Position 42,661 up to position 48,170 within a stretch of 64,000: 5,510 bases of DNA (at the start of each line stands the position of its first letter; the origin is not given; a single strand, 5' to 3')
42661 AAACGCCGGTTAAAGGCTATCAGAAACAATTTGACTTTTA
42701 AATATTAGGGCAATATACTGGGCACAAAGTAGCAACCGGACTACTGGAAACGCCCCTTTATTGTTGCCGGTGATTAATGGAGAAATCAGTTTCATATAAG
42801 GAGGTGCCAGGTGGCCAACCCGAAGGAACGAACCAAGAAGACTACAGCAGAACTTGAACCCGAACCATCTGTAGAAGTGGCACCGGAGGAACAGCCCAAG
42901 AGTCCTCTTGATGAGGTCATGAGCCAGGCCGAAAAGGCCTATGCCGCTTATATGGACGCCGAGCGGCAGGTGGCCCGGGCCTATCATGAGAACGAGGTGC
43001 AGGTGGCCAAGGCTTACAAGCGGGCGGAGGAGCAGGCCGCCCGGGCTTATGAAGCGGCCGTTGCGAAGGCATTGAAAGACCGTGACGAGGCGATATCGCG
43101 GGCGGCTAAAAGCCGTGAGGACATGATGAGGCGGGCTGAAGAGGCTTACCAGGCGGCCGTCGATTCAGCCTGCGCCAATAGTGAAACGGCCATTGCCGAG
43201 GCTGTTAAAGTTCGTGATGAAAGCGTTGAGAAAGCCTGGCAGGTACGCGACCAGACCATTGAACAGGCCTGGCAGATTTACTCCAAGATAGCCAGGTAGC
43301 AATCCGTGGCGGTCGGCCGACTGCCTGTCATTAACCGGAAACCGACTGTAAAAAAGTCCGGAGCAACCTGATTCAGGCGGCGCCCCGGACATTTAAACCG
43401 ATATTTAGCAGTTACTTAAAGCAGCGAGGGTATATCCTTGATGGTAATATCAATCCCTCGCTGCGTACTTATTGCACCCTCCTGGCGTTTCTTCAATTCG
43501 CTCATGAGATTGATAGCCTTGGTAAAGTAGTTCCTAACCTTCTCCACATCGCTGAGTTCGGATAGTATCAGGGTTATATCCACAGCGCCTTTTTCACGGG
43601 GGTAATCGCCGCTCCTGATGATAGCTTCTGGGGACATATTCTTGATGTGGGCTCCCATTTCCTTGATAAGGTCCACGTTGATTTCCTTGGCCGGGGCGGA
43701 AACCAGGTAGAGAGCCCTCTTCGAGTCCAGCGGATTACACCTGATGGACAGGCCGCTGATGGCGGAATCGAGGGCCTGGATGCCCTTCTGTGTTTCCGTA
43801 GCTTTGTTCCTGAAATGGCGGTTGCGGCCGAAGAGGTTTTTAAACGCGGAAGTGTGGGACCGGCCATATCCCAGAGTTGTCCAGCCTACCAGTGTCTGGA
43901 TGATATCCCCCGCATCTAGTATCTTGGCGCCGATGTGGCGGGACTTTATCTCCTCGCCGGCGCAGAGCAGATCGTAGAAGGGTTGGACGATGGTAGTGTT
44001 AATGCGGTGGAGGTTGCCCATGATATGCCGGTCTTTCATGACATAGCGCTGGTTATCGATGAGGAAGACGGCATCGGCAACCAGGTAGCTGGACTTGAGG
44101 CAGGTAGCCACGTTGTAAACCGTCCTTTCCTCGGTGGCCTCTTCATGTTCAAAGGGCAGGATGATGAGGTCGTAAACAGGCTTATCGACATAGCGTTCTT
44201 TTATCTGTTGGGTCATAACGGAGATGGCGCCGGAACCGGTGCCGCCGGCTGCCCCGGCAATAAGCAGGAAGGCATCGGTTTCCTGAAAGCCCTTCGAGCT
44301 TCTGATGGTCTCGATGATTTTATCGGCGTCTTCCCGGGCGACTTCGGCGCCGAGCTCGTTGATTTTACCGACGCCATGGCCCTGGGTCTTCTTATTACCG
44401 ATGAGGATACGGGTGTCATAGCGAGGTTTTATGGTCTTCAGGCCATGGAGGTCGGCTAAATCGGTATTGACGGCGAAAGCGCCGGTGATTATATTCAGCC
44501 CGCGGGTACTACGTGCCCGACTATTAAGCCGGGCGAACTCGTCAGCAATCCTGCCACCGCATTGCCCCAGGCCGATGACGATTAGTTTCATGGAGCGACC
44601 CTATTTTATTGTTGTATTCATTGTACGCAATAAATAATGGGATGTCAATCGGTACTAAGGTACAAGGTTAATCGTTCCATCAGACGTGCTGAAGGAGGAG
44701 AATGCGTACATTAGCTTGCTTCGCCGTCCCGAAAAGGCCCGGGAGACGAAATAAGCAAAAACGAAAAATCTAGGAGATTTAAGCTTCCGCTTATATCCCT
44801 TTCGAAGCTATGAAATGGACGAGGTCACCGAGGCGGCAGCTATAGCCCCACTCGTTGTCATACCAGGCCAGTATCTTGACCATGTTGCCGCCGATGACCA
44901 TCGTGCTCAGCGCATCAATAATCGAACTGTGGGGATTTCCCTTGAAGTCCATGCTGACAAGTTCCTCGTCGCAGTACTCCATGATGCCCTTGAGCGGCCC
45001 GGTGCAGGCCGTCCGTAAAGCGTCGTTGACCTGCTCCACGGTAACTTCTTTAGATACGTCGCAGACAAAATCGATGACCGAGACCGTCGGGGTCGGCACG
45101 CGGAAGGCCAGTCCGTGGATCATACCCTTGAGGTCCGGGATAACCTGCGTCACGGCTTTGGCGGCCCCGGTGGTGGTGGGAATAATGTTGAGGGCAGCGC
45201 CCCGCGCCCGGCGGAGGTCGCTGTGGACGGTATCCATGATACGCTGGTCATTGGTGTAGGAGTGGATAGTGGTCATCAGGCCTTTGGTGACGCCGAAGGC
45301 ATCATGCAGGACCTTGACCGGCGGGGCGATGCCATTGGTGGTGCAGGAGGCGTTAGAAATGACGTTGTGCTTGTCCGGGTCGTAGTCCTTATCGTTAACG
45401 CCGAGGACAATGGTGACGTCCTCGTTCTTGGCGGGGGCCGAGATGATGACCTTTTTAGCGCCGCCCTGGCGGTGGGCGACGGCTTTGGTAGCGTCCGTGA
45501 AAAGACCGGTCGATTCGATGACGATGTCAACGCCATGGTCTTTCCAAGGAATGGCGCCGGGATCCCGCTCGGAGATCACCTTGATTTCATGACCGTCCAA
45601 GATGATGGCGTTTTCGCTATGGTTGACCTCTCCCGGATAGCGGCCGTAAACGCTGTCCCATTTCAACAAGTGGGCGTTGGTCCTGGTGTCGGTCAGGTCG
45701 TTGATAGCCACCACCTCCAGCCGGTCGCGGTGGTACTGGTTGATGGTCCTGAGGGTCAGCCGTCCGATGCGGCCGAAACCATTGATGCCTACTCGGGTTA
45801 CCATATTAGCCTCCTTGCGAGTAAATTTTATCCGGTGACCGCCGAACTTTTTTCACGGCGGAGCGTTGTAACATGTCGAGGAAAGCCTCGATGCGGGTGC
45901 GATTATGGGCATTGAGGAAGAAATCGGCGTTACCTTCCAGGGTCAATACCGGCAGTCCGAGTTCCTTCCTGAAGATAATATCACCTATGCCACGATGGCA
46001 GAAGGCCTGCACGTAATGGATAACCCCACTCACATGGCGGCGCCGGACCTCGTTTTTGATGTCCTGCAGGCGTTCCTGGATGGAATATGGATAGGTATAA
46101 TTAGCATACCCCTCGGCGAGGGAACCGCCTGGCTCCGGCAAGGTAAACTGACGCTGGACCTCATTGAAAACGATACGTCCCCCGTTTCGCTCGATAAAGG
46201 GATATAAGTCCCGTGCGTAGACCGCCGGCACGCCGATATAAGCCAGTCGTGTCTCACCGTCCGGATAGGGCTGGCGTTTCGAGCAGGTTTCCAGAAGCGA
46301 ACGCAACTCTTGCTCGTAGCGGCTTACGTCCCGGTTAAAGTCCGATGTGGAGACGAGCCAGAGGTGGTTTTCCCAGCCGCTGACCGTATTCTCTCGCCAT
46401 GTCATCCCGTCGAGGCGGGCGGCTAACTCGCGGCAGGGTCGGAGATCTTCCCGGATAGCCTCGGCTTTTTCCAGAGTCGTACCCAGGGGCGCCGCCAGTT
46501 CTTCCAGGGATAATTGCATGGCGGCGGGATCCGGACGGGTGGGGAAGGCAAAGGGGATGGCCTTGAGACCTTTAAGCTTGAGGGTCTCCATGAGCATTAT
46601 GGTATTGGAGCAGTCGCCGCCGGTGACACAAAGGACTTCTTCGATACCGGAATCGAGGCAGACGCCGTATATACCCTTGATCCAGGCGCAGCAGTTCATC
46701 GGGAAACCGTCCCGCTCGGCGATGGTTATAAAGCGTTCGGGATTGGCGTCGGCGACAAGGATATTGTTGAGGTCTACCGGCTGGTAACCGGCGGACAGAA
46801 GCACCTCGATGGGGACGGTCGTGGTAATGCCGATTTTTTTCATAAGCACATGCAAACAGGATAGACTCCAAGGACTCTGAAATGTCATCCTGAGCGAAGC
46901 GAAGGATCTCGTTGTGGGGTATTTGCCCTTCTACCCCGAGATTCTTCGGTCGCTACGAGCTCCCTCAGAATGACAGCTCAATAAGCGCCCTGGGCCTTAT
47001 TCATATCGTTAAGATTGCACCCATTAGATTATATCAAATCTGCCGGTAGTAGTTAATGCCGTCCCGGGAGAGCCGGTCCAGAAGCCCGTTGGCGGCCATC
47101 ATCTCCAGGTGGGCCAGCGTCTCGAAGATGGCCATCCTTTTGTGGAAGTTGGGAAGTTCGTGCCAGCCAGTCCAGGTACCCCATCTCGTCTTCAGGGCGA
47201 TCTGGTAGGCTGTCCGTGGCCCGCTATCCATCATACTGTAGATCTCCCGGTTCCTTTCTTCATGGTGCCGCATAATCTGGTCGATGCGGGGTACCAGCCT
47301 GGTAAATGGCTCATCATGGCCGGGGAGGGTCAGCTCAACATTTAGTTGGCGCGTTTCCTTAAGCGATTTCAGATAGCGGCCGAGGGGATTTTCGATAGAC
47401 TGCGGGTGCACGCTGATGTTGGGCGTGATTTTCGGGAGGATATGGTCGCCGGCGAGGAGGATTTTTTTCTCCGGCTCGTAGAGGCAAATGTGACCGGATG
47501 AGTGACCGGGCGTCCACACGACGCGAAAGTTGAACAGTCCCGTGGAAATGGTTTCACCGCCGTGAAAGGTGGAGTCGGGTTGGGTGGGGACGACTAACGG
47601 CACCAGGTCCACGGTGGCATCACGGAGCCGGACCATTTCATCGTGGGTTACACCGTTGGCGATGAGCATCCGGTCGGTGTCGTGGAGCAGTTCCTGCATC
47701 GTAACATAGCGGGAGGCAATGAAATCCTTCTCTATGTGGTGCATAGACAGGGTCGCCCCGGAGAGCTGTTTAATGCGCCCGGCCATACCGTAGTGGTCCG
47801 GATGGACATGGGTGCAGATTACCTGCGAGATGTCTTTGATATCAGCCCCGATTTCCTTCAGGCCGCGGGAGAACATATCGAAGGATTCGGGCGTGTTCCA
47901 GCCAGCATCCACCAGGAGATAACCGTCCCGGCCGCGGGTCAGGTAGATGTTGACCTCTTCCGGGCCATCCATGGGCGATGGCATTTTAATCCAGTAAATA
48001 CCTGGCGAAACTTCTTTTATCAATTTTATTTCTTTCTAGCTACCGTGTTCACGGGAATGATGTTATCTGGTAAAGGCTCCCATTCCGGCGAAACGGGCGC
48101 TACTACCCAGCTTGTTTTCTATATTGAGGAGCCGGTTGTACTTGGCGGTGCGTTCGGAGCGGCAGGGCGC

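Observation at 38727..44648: Candidate novel cytoskeletal module: two CetZ/tubulin-like GTPase paralogs bracketing two periodic coiled-coil repeat proteins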

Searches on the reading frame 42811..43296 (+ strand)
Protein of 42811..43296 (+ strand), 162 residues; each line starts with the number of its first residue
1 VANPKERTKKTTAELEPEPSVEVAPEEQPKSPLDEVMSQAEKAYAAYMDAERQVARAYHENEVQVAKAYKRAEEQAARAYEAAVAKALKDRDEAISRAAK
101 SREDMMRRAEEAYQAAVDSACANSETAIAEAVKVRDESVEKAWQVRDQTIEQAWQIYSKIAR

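Call 4: search_protein_families(library=pfam, proteins=[window:42811-43296:+], max_evalue=1)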
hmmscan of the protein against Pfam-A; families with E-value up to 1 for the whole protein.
window:42811-43296:+ (162 aa): 2 families
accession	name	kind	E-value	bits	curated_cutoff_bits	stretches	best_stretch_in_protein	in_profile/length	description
PF20363.3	DUF6658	-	0.0043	17.3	27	1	42-112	93-166/178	Family of unknown function (DUF6658)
PF17588.7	DUF5486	-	0.037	14.4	27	1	100-116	11-27/53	Family of unknown function (DUF5486)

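Call 5: search_protein_families(library=ncbifam, proteins=[window:42811-43296:+], max_evalue=1)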
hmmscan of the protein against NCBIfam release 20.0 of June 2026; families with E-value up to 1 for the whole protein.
window:42811-43296:+ (162 aa): 3 families
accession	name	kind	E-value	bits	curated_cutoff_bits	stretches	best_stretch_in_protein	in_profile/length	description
TIGR02499.1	HrpE_YscL_not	equivalog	0.013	15.6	78.7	1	42-121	7-86/166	type III secretion system stator protein SctL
NF050102.1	DivIVA_Wag31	equivalog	0.064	13.2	260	1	22-153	63-187/256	DivIVA-like cell division protein Wag31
NF009987.0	PRK13453.1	equivalog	0.63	9.7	172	1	31-144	41-155/173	F0F1 ATP synthase subunit B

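Call 42: find_homologous_proteins(query=window:42811-43296:+, max_evalue=0.001)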
Query seq(162 aa) (162 aa): 6 proteins with E <= 0.001 among 185 candidates.
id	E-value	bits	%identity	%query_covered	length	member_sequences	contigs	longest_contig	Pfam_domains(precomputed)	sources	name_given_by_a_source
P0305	2.1e-32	130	76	54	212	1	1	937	PF00155.28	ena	-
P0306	2.8e-28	117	47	86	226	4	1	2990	-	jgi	-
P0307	1.2e-26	112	62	62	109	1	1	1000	-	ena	-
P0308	8.1e-26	109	50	85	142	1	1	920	-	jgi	jgi:hypothetical protein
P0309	7.8e-23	99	54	74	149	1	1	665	-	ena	-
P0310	1.3e-19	89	84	35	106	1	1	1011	-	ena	-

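Call 45: find_related_loci(query=A4, collection=metagenome_contigs, flank=6000)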
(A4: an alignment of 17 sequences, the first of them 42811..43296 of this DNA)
Query A4 (162 aa) in metagenome_contigs; peptide patterns used: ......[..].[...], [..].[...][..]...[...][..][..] (x = any residue, [..] = any of these).
466 stretches matched a pattern; 281 encode a relative of the query (tblastn E <= 1e-3); the best 80 are kept; 80 distinct loci.
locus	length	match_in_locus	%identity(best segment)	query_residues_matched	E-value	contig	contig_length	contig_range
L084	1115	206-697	77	1-162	4e-82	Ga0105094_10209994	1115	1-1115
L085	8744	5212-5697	76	1-161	2e-72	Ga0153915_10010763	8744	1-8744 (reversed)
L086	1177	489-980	70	5-162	2e-69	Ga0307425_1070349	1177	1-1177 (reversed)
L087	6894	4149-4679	64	1-162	6e-65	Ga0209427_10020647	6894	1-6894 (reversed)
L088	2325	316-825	67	1-162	6e-65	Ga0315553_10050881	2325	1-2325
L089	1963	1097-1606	67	1-162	2e-65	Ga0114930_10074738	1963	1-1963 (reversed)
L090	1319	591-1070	69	5-162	5e-67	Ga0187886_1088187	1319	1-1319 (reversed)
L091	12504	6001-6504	65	1-162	3e-63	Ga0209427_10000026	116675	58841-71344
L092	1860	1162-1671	64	1-162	3e-65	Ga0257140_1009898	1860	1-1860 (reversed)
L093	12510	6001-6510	67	1-162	5e-63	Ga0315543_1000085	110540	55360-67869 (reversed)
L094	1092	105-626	63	1-162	3e-67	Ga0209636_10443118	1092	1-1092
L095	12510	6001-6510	68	1-162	8e-62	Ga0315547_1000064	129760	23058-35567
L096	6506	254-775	64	1-162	1e-61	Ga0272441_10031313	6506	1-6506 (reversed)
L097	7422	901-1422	63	1-162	1e-61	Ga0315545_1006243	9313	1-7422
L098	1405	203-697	64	1-162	4e-64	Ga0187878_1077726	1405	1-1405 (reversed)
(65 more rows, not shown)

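Call 71: predict_structure(alignment_id=A5)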
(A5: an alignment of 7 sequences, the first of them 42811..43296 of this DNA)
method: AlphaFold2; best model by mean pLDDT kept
length: 162 residues; sequences in the alignment: 7
mean_pLDDT: 86.6   pTM: 0.46
mean pLDDT of the five models: 86.6, 85.6, 85.5, 85.3, 85.2
residues with pLDDT >= 90: 128; 70-90: 4; 50-70: 4; < 50: 26
segments of 3 or more residues with pLDDT < 50: 1-26
pLDDT, mean of each block of 10 residues (from residue 1): 41 38 46 90 96 97 97 98 98 98 98 98 97 98 97 96 87
secondary structure, 60 per line:
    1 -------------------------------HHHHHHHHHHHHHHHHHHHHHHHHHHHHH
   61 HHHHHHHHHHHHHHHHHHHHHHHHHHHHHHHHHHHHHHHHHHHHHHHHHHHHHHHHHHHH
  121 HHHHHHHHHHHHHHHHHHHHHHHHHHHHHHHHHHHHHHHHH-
elements in order: H32-161

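Call 85: search_solved_structures(query=window:42811-43296:+, max_evalue=1)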
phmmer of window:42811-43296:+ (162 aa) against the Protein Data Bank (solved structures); distinct sequences matched with E-value up to 1: 0.

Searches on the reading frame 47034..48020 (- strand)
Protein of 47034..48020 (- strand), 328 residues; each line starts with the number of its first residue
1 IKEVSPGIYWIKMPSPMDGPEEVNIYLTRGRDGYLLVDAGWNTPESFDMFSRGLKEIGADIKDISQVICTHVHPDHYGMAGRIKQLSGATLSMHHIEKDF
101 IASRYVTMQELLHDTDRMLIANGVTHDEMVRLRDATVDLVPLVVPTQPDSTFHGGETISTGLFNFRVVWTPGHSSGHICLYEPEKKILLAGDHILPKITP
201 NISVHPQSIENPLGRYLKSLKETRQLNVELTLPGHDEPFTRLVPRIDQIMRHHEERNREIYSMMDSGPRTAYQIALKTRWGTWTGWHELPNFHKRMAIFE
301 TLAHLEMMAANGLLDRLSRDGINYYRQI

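Call 34: search_protein_families(library=pfam, proteins=[window:47034-48020:-], max_evalue=0.01)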
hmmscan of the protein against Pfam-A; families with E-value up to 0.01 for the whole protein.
window:47034-48020:- (328 aa): 3 families
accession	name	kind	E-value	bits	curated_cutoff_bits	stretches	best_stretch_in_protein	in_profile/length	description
PF00753.33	Lactamase_B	-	3e-31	109.4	22.7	1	19-235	2-196/196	Metallo-beta-lactamase superfamily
PF19583.5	ODP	-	4.3e-08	33.7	27.2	1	23-106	3-84/194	ODP family beta lactamase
PF12706.13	Lactamase_B_2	-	0.00079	19.5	27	1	35-89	3-56/200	Beta-lactamase superfamily domain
